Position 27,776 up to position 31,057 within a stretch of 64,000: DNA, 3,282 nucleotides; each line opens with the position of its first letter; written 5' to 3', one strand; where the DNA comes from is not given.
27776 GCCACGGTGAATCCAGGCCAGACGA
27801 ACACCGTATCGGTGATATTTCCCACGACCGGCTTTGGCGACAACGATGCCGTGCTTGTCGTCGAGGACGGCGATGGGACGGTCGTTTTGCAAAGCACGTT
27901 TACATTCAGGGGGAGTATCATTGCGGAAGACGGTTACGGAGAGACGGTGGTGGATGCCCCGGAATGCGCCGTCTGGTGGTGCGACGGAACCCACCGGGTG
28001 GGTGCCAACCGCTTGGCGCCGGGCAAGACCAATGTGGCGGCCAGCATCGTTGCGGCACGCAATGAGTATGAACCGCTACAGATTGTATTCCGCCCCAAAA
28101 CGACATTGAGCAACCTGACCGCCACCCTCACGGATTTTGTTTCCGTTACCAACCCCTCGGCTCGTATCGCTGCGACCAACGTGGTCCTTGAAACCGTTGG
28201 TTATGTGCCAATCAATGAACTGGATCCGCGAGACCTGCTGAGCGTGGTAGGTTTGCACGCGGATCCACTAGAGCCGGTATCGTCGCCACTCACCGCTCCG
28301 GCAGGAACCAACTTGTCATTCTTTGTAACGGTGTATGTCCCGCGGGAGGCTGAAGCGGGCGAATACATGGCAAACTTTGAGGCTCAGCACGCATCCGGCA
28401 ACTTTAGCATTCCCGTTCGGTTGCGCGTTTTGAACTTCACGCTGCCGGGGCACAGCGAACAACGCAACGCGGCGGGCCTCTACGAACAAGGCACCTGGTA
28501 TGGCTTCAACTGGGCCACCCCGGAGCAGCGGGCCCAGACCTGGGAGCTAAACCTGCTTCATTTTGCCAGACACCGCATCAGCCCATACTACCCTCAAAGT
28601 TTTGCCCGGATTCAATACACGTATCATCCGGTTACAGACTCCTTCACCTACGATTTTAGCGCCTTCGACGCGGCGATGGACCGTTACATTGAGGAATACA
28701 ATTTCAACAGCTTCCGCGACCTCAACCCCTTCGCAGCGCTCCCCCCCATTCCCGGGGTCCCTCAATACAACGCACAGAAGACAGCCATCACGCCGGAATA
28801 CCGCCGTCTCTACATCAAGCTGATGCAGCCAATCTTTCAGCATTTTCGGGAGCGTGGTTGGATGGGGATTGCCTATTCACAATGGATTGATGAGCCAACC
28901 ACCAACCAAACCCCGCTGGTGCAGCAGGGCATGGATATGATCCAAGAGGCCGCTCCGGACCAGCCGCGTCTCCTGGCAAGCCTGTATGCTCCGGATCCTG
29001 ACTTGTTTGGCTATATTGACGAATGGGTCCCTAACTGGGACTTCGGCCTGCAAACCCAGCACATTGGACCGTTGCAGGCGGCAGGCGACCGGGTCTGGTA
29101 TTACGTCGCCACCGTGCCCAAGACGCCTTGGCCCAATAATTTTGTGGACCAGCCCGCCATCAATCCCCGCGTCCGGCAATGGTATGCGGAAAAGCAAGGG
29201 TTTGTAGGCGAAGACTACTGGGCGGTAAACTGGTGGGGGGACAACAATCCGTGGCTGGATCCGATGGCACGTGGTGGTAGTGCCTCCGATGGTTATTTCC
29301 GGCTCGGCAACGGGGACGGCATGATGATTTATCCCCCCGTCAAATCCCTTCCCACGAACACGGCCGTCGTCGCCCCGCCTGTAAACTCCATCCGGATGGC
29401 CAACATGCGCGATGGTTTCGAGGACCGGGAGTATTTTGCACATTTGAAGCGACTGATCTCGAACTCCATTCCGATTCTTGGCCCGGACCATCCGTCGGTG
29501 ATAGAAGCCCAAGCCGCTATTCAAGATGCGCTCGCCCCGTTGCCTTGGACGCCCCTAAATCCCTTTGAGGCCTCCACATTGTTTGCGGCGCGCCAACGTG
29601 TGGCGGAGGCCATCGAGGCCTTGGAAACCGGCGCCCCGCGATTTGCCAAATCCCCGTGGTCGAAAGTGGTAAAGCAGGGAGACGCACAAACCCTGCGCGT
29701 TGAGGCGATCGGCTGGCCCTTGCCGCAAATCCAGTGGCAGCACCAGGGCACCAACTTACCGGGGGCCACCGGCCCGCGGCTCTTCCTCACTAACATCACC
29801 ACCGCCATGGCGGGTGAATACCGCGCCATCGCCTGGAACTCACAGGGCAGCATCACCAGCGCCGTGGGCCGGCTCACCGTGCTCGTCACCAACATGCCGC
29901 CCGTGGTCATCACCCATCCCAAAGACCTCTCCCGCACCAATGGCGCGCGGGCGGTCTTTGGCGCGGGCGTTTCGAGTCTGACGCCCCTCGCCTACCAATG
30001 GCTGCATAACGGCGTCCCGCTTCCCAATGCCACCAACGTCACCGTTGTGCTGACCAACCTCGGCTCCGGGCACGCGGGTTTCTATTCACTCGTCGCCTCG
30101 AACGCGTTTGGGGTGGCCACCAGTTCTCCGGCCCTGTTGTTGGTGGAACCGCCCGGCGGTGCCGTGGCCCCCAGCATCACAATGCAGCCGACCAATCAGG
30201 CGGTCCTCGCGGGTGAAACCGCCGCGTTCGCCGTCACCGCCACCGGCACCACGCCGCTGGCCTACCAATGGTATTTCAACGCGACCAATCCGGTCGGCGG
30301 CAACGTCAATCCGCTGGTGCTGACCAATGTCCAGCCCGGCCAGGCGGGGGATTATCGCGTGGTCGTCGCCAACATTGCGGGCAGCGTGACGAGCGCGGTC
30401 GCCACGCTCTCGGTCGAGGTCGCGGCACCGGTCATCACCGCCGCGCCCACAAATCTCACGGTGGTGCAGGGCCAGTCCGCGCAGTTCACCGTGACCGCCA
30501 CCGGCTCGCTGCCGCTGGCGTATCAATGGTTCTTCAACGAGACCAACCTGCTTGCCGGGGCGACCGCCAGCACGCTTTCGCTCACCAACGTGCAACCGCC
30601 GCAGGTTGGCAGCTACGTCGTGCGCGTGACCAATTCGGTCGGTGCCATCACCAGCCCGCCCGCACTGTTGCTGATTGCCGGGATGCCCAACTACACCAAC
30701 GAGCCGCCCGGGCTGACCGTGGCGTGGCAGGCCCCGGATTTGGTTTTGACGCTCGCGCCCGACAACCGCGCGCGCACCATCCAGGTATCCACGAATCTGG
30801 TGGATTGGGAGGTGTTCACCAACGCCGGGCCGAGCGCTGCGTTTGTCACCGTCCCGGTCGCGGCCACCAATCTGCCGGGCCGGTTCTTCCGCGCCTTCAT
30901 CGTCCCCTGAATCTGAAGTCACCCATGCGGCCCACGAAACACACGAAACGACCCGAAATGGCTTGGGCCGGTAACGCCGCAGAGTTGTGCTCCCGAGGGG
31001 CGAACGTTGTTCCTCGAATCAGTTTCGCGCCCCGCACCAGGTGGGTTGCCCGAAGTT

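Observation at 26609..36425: Tandem giant secreted paralogs (CBM-like + GH123/DUF4091-like + 4 Ig repeats) with a translationally coupled partner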

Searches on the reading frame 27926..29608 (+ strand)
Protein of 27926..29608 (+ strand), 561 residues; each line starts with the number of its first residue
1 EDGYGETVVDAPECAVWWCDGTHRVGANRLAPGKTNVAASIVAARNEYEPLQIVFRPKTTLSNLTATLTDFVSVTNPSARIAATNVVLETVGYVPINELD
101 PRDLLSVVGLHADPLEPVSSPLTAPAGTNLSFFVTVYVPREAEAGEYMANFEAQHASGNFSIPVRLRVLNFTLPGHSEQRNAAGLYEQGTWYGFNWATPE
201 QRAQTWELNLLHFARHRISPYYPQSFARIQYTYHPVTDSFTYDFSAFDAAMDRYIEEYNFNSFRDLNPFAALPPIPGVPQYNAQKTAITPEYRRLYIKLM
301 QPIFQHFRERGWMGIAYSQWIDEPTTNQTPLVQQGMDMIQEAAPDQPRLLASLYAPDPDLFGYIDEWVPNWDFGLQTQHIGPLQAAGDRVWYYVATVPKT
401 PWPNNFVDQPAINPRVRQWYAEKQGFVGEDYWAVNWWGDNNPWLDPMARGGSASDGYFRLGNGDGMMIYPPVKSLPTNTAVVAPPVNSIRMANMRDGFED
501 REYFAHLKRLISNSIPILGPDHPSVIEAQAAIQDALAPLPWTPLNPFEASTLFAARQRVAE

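Call 14: search_solved_structures(query=window:27926-29608:+, max_evalue=0.01, show_alignments=5)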
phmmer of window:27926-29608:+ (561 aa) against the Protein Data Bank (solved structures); distinct sequences matched with E-value up to 0.01: 7.
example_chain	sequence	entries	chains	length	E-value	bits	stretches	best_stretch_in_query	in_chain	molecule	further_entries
8k2j_A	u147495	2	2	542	8.1e-24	87.4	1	32-471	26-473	Oligosaccharide/Monosaccharide-releasing beta-N-acetylgalactosaminidase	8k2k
8k2f_A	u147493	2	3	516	1e-15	60.6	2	378-510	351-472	Oligosaccharide-releasing beta-N-acetylgalactosaminidase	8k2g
5l7v_A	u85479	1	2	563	7.3e-11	44.6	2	292-458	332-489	glycoside hydrolase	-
5l7r_A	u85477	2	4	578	8e-11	44.4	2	292-458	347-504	glycoside hydrolase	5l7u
8p4l_A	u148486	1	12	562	7.7e-06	28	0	391-471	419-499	Beta-N-acetylgalactosaminidase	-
8k2h_B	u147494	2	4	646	1.2e-05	27.4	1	365-504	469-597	Oligosaccharide/Monosaccharide-releasing beta-N-acetylhexosaminidase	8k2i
8q8h_A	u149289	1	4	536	1.5e-05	27.1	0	391-471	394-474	beta-D-GalNAcase from Niabella aurantiaca DSM 17617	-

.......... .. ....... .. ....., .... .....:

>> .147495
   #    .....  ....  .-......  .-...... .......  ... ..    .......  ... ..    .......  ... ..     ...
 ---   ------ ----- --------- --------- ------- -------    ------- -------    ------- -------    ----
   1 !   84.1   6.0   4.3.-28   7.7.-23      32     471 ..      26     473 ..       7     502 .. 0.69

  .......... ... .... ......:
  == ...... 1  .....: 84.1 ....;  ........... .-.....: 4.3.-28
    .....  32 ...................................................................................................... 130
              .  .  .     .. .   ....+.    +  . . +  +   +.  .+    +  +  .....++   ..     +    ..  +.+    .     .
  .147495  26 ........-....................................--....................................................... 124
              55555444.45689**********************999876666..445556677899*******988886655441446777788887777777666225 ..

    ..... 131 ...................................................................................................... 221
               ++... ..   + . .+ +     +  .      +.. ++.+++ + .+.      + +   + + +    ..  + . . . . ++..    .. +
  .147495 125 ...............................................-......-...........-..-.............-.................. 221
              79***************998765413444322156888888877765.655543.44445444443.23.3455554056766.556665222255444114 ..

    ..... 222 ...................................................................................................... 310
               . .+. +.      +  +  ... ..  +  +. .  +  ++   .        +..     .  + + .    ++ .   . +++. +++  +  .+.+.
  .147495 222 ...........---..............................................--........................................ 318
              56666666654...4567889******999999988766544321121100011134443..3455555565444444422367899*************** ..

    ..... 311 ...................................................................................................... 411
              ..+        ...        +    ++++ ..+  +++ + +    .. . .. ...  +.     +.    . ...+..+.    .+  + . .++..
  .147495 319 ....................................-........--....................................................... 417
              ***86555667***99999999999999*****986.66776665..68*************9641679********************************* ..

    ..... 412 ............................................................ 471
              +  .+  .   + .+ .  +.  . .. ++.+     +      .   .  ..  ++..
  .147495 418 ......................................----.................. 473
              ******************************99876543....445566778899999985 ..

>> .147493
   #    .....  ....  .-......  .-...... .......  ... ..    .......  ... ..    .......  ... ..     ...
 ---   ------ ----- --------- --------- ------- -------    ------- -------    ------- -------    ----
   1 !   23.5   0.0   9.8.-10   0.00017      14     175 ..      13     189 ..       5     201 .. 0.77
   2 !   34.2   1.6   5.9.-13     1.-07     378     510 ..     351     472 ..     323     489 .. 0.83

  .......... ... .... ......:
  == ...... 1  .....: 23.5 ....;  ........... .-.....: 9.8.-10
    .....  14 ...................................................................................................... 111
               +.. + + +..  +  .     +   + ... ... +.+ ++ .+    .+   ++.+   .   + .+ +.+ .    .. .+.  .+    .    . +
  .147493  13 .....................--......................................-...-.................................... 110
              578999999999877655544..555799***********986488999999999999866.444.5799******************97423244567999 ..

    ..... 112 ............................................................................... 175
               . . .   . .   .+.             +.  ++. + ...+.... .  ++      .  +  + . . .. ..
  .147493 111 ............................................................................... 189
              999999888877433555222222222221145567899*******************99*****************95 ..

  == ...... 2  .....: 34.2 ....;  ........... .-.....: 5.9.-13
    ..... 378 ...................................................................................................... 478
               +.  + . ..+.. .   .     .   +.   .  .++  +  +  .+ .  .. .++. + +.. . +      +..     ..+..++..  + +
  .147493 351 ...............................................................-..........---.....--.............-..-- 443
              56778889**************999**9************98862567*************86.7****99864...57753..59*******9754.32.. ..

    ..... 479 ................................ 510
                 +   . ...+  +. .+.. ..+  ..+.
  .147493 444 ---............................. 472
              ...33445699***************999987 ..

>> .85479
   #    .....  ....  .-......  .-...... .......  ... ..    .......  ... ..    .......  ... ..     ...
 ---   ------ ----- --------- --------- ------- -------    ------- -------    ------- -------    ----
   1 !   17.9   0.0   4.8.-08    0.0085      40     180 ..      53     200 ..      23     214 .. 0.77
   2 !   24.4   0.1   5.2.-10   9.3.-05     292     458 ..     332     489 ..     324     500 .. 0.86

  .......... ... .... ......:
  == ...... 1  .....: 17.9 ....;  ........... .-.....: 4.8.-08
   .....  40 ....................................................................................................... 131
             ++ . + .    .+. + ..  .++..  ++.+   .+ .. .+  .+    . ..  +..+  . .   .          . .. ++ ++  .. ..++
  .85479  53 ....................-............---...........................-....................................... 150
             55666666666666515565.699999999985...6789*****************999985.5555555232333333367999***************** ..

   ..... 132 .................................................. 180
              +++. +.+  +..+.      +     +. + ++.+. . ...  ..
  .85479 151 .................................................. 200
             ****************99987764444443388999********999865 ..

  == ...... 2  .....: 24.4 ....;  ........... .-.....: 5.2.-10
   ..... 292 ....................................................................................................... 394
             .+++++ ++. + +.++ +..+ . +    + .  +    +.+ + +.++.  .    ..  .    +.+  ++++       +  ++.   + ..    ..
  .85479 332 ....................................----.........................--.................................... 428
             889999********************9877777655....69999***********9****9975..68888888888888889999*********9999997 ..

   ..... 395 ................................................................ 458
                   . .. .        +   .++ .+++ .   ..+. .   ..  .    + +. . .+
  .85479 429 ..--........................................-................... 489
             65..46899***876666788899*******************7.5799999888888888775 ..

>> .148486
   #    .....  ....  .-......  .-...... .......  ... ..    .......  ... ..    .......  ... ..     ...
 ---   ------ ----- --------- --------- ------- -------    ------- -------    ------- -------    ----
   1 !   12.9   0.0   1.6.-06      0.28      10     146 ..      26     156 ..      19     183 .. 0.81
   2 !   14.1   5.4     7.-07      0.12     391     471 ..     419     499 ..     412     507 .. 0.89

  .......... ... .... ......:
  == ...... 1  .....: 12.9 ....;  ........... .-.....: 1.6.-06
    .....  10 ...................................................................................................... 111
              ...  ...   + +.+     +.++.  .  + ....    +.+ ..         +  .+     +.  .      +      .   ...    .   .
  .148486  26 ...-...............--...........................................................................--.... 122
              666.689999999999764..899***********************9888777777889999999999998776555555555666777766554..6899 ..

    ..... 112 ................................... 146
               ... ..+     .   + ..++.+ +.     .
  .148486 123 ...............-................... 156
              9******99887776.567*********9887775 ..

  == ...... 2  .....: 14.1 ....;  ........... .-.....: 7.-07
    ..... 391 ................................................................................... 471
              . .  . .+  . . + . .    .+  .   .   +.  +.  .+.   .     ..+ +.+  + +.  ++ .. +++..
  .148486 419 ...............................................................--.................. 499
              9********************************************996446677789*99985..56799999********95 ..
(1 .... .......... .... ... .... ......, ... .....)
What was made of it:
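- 27929..29623 (+): P1 GH123-type N-terminal beta-sandwich plus (beta/alpha)8 catalytic barrel and helical end (res 441-1005). phmmer against PDB: 8K2J at E 8e-24, then 8K2F and BvGH123 5L7R/5L7V (call 14).
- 28889..28894 (+): P1 catalytic Asp761-Glu762 (W-I-D-E-P). Aligned to the DE of NgaDssm 8K2J (call 14).
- On GH123/DUF4091 beta-N-acetylgalactosaminidase superfamily: W-I-D-E-P aligns to l-a-D-E-P of 8K2J (call 14). The equivalence to NgaLy numbering is my own mapping through the 8K2J and 8K2F alignments (call 14), not a direct alignment to NgaLy.
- NgaDssm 8K2J matches at E 8e-24, with DE aligned to DE (call 14).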

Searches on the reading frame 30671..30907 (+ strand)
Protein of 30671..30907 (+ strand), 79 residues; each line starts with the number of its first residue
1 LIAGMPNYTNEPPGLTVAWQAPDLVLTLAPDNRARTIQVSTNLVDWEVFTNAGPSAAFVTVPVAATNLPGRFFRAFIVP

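Call 77: search_protein_families(library=pfam, proteins=[window:30671-30907:+], max_evalue=10)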
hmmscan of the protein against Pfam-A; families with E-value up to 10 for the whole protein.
window:30671-30907:+ (79 aa): 0 families
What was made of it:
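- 30680..30907 (+): P1 C-terminal ~76-aa module ending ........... No Pfam model (call 77).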
